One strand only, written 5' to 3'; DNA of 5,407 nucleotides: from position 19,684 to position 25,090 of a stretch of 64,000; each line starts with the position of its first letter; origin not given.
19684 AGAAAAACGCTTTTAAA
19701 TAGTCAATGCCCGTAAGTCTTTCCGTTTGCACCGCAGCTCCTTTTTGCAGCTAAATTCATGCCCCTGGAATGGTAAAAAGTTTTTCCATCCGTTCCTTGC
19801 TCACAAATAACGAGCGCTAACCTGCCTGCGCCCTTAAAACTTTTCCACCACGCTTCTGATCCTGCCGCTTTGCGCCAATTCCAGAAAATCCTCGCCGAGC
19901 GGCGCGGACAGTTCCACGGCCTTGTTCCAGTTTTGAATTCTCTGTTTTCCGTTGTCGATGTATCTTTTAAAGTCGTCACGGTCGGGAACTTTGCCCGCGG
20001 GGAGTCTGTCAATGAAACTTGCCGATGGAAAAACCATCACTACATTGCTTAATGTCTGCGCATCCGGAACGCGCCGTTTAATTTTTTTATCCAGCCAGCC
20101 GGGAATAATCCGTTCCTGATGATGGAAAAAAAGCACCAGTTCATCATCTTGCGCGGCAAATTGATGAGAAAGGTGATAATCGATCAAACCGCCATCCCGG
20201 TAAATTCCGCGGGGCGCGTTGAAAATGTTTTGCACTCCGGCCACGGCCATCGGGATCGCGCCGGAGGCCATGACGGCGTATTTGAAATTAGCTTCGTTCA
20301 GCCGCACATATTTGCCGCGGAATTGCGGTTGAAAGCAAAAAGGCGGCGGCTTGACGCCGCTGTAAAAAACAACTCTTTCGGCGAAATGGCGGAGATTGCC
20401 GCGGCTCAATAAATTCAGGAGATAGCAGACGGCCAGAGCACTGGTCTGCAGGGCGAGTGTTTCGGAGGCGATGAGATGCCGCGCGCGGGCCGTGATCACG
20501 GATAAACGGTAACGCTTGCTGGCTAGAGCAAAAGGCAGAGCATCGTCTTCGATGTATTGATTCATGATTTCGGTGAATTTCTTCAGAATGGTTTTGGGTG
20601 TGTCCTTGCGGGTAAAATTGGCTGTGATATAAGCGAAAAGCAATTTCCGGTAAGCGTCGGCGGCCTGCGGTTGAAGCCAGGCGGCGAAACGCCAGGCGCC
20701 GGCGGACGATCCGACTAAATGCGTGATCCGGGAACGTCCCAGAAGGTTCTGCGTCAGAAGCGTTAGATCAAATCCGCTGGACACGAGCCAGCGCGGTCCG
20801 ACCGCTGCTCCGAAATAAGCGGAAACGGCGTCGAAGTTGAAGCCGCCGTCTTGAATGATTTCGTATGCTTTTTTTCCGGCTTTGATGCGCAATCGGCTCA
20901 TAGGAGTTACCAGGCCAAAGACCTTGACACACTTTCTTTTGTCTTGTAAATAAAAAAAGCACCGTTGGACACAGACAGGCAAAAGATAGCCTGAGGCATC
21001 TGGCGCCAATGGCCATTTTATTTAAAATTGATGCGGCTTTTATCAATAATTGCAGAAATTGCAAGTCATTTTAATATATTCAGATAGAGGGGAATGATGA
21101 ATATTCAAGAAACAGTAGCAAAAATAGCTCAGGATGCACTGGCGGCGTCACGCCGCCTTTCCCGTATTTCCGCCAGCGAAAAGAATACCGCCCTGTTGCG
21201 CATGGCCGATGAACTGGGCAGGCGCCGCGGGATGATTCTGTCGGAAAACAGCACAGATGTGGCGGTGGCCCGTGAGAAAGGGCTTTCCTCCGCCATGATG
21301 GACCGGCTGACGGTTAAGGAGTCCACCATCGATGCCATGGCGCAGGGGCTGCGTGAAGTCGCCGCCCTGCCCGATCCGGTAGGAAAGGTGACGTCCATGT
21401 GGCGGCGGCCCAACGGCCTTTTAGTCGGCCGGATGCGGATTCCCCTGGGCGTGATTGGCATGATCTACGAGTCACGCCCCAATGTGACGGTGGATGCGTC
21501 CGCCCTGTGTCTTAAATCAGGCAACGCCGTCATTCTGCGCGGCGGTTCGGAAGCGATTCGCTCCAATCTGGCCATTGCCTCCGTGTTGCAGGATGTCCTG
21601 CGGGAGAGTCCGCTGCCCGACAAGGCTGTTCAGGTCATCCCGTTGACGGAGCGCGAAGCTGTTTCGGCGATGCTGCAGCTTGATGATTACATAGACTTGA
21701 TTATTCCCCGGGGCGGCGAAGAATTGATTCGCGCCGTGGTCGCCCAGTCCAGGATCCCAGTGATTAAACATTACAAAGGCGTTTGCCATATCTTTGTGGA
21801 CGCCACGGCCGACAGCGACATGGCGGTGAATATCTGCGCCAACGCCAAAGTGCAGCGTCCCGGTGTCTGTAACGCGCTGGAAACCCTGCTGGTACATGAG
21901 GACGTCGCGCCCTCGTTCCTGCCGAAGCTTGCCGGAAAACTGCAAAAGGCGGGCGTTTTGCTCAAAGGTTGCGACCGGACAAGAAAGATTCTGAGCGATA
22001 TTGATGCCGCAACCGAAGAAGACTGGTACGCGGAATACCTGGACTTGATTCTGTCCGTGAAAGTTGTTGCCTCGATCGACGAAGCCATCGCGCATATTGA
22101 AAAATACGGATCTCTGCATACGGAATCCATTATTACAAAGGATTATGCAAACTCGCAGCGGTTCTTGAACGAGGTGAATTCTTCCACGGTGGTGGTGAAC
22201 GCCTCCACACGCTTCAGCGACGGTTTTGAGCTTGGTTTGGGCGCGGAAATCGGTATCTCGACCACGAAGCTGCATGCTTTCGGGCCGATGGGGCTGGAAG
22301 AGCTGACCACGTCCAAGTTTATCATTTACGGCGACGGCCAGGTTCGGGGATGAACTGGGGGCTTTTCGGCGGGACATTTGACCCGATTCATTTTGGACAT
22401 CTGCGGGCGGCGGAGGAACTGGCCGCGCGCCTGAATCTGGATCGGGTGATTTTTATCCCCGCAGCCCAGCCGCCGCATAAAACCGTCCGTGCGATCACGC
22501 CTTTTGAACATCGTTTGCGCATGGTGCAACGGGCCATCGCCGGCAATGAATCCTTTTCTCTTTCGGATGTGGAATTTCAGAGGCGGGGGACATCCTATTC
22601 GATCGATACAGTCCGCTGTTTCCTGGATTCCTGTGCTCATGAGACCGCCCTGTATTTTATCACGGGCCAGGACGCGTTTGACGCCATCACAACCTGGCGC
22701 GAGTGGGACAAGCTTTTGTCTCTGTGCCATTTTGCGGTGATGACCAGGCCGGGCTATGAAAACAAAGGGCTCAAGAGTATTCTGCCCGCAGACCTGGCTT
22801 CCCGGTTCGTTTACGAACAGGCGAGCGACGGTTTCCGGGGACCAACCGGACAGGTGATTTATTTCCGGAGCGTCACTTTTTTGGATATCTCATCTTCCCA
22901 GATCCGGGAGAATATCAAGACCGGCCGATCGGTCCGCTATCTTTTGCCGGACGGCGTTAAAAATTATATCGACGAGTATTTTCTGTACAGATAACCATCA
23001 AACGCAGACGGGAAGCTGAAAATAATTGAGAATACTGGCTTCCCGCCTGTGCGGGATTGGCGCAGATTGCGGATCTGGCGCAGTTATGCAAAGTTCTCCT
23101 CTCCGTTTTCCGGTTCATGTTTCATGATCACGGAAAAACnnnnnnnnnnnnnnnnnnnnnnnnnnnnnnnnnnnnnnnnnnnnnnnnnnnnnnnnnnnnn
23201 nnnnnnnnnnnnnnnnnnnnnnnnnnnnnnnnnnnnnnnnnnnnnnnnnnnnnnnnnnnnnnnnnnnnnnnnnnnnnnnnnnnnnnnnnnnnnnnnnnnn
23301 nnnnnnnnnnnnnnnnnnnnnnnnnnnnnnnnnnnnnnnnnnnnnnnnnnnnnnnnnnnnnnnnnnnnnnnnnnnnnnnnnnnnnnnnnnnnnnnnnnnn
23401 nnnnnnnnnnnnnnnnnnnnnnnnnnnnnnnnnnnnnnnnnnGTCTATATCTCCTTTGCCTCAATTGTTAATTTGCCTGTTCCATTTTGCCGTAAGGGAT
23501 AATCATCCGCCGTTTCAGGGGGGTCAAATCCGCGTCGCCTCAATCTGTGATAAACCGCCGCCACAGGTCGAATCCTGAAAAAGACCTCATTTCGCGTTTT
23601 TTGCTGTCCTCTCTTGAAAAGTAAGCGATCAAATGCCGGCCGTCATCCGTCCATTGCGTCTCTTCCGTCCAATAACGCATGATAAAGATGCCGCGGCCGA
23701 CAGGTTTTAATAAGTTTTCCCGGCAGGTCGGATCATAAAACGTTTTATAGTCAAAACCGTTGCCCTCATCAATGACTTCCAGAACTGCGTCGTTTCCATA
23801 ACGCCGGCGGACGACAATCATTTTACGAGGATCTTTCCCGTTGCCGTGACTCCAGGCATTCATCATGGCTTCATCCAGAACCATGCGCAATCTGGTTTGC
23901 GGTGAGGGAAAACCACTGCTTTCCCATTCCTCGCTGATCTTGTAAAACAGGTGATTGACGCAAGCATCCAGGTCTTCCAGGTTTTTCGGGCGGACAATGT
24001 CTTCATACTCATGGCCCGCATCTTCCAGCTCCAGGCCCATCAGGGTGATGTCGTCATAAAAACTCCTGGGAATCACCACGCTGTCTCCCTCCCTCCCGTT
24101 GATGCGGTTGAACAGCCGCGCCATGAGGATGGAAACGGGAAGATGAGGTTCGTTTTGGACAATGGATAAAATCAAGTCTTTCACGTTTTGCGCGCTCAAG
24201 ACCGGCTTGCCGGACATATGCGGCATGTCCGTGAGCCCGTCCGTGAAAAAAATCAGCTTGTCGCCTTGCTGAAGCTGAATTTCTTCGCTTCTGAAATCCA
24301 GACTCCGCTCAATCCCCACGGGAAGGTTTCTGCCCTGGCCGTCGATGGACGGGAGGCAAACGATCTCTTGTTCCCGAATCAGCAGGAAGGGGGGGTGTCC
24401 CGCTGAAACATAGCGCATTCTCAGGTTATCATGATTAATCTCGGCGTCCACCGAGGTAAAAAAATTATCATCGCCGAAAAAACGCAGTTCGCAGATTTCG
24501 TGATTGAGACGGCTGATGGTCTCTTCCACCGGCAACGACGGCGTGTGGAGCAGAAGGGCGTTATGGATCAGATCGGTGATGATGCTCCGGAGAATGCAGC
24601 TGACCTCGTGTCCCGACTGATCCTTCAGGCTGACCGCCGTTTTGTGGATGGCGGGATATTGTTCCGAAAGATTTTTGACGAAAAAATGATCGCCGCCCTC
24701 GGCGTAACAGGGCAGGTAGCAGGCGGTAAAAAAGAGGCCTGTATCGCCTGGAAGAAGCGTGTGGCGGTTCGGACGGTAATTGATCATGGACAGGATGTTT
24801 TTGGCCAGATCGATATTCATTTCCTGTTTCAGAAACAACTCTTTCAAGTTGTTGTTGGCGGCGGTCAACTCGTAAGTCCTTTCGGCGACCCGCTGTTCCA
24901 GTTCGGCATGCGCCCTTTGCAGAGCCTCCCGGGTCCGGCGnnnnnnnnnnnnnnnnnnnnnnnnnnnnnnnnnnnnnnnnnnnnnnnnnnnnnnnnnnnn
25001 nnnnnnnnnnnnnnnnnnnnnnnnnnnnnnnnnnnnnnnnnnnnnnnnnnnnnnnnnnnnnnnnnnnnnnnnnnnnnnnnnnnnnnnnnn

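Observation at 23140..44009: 21-kb, 16-gene co-directional supercluster joining a full Che core to a phosphorelay, a FIST sensor and a partner-switching module, with no motility genes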

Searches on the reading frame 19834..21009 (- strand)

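Call 6: search_protein_families(library=pfam, proteins=[window:19834-21009:-], max_evalue=0.001)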
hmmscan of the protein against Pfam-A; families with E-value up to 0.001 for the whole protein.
window:19834-21009:- (391 aa): 0 families

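Call 9: search_protein_families(library=pfam, proteins=[window:19834-21009:-], max_evalue=5)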
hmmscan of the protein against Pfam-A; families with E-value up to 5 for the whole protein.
window:19834-21009:- (391 aa): 1 family
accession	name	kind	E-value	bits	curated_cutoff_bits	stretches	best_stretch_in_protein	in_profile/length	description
PF01734.28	Patatin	-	0.0011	19.7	27.7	1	91-277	24-183/191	Patatin-like phospholipase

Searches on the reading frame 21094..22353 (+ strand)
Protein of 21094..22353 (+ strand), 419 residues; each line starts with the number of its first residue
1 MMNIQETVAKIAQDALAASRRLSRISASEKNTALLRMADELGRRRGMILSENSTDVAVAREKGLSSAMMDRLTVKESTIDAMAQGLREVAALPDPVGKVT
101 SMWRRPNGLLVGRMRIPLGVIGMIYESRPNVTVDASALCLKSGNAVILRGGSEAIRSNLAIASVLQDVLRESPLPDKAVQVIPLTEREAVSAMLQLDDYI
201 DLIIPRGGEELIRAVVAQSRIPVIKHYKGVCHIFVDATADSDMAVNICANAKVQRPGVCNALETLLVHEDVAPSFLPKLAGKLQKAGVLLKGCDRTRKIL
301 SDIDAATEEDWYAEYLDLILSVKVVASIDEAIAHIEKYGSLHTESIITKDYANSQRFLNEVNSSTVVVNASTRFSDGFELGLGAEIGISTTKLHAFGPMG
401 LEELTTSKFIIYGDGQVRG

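Call 6: search_protein_families(library=pfam, proteins=[window:21094-22353:+], max_evalue=0.001)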
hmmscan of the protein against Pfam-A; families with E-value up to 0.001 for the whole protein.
window:21094-22353:+ (419 aa): 1 family
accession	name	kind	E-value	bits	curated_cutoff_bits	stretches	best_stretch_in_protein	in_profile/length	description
PF00171.27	Aldedh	-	5.9e-23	81.6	23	1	5-286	28-296/461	Aldehyde dehydrogenase family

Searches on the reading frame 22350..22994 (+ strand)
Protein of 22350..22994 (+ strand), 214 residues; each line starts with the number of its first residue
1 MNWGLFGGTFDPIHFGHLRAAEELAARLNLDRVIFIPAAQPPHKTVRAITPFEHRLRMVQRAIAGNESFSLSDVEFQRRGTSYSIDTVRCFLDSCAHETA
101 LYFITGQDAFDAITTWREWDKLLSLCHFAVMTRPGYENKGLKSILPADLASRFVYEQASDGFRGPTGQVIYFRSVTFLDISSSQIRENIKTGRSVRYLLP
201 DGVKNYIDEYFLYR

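Call 6: search_protein_families(library=pfam, proteins=[window:22350-22994:+], max_evalue=0.001)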
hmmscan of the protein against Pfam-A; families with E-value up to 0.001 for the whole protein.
window:22350-22994:+ (214 aa): 1 family
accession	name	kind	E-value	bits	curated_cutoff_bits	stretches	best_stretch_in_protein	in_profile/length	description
PF01467.32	CTP_transf_like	-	4.8e-29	101.7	21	1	5-188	1-133/133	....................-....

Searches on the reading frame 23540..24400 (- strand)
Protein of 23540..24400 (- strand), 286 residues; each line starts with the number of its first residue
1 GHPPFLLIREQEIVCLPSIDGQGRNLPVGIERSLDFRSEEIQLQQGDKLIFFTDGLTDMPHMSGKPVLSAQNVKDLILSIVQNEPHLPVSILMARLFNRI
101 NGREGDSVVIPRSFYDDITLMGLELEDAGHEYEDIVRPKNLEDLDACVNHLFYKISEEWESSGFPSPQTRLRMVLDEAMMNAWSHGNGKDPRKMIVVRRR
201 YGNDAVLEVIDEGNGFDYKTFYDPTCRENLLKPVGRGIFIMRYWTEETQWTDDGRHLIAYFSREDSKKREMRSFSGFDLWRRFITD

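Call 44: search_solved_structures(query=window:23540-24400:-, max_evalue=0.01)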
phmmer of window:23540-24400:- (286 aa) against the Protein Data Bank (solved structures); distinct sequences matched with E-value up to 0.01: 3.
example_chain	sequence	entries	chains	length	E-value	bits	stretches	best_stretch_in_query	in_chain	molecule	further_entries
3ke6_A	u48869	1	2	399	0.00019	23.7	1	1-219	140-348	Protein Rv1364c/MT1410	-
3t91_A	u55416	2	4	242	0.0067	18.6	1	22-108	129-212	Stage II sporulation protein E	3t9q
5mqh_A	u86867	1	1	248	0.007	18.5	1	22-108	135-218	Serine phosphatase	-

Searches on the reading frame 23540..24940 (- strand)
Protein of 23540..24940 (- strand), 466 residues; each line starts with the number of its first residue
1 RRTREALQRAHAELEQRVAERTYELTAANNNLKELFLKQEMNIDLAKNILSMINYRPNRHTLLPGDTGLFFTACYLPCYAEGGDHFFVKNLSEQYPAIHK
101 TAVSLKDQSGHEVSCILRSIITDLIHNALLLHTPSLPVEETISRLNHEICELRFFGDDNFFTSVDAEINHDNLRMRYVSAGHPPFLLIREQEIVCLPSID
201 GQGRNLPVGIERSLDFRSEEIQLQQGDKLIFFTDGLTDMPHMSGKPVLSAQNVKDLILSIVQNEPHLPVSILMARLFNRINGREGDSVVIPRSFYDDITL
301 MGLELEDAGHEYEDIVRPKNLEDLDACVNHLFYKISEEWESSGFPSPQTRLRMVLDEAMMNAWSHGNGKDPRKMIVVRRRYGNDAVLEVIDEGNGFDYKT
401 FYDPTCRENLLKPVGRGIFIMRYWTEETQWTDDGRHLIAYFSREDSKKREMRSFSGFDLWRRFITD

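Call 19: find_homologous_proteins(query=window:23540-24940:-, max_evalue=1e-10)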
Query window:23540-24940:- (466 aa): 216 proteins with E <= 1e-10 among 7340 candidates; the best 120 are listed.
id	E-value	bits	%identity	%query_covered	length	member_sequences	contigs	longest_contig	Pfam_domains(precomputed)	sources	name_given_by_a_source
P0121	7.7e-235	798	73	99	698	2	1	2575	PF08447.19,PF13185.13,PF01590.33,PF13581.13,PF00989.32,PF07228.18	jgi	-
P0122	1.1e-228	777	72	100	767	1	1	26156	PF08447.19,PF13426.14,PF13188.14,PF13581.13,PF08448.17,PF00989.32,PF07228.18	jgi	jgi:PAS domain S-box-containing protein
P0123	5.3e-189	647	62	100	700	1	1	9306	PF08447.19,PF13426.14,PF13188.14,PF13581.13,PF08448.17,PF02518.32,PF00989.32,PF07228.18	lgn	-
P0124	1.2e-125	438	45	95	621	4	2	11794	PF13581.13,PF02518.32,PF00072.31,PF07228.18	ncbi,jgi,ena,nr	ncbi:MAG: hypothetical protein B6245_07995 [Desulfobacteraceae bacterium 4572_88]|nr:MAG: hypothetic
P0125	3.6e-125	436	45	95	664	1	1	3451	PF13581.13,PF02518.32,PF00072.31,PF07228.18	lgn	-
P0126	4.8e-123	429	45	98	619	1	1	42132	PF13581.13,PF02518.32,PF00072.31,PF07228.18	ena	-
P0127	5.8e-123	429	45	98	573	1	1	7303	PF13581.13,PF07228.18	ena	-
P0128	1.5e-122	428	44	95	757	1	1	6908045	PF13188.14,PF13581.13,PF00072.31,PF07228.18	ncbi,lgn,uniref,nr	ncbi:Two component system response regulator/histidine kinase [Desulfonema limicola]|uniref:Two comp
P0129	2.6e-120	420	46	88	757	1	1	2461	PF13188.14,PF13581.13,PF00072.31,PF07228.18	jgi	-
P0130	6.4e-120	419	44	93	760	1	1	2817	PF13581.13,PF00072.31,PF07228.18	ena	-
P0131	1.4e-119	418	44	99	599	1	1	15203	PF13581.13,PF00072.31,PF07228.18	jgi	jgi:CheY-like chemotaxis protein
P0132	2.5e-119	417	45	94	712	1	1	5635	PF13581.13,PF08448.17,PF02518.32,PF00989.32,PF00072.31,PF07228.18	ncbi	-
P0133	2.5e-118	414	45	88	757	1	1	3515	PF13581.13,PF00072.31,PF07228.18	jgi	-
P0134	3.9e-118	413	46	99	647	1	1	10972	PF13581.13,PF00072.31,PF07228.18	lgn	-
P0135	8.7e-118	412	45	89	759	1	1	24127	PF13188.14,PF13581.13,PF02518.32,PF00072.31,PF07228.18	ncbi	-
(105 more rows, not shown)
